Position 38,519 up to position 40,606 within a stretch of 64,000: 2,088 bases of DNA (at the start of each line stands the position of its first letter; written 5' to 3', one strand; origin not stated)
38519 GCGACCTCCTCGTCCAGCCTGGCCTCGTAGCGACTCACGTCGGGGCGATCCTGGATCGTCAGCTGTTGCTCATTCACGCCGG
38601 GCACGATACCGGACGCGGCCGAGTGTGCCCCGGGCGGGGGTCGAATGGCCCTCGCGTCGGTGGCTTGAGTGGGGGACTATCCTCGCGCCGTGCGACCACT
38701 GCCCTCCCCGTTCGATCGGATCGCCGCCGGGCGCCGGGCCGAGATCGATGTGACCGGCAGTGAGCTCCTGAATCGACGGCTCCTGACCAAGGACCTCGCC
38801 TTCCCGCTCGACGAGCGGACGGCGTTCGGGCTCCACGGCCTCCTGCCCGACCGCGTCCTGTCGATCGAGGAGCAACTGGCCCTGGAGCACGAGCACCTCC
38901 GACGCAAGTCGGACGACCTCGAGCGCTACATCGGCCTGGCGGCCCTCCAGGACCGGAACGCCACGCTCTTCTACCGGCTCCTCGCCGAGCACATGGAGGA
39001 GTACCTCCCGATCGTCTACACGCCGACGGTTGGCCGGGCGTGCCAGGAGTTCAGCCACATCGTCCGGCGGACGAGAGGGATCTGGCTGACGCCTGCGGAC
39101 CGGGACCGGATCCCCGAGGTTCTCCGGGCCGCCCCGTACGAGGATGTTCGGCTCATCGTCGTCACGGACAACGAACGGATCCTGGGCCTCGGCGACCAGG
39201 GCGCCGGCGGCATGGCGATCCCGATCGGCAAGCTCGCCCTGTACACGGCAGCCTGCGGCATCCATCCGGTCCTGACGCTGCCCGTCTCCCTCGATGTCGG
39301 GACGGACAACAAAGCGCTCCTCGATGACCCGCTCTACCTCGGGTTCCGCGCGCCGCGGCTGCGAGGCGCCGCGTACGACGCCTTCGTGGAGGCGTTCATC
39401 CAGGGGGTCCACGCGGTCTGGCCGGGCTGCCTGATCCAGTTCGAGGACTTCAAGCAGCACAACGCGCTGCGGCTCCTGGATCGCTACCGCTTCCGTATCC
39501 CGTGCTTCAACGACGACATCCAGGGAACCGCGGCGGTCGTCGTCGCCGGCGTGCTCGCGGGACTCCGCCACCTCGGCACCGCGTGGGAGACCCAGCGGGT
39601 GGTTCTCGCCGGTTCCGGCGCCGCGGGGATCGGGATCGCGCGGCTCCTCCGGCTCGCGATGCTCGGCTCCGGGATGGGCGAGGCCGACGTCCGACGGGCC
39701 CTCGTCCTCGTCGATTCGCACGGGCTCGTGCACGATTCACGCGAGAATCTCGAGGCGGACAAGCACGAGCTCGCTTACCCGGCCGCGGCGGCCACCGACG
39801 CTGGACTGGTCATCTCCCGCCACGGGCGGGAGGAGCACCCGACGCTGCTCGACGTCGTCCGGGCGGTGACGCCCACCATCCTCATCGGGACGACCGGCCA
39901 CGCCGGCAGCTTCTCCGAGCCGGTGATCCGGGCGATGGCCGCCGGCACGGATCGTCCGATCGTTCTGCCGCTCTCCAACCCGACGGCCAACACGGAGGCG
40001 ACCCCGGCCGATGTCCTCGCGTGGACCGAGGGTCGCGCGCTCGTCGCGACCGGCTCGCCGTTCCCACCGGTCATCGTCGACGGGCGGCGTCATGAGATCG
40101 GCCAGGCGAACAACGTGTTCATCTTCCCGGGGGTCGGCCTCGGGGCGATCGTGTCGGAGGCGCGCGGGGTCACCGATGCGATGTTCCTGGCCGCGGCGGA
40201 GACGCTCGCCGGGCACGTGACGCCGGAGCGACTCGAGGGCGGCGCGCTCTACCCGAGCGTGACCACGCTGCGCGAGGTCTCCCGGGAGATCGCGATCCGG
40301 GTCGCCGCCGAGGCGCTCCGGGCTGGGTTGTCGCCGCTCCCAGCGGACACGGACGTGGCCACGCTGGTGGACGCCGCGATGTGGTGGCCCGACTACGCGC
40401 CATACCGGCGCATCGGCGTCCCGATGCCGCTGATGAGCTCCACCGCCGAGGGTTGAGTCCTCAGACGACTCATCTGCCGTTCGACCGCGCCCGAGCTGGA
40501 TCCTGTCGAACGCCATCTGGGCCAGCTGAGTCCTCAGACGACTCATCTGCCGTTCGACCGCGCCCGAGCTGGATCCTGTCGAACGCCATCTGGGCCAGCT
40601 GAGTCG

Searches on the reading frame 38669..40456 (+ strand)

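Call 44: search_protein_families(library=pfam, proteins=[window:38669-40456:+], max_evalue=0.00001)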
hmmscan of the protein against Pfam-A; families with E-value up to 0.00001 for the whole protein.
window:38669-40456:+ (595 aa): 2 families
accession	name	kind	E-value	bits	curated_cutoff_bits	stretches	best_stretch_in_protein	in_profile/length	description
PF03949.21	Malic_M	-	6e-89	298.2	23.5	1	284-549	1-257/258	Malic enzyme, NAD binding domain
PF00390.24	malic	-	1.9e-69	233.6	23.1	1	94-274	1-182/182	Malic enzyme, N-terminal domain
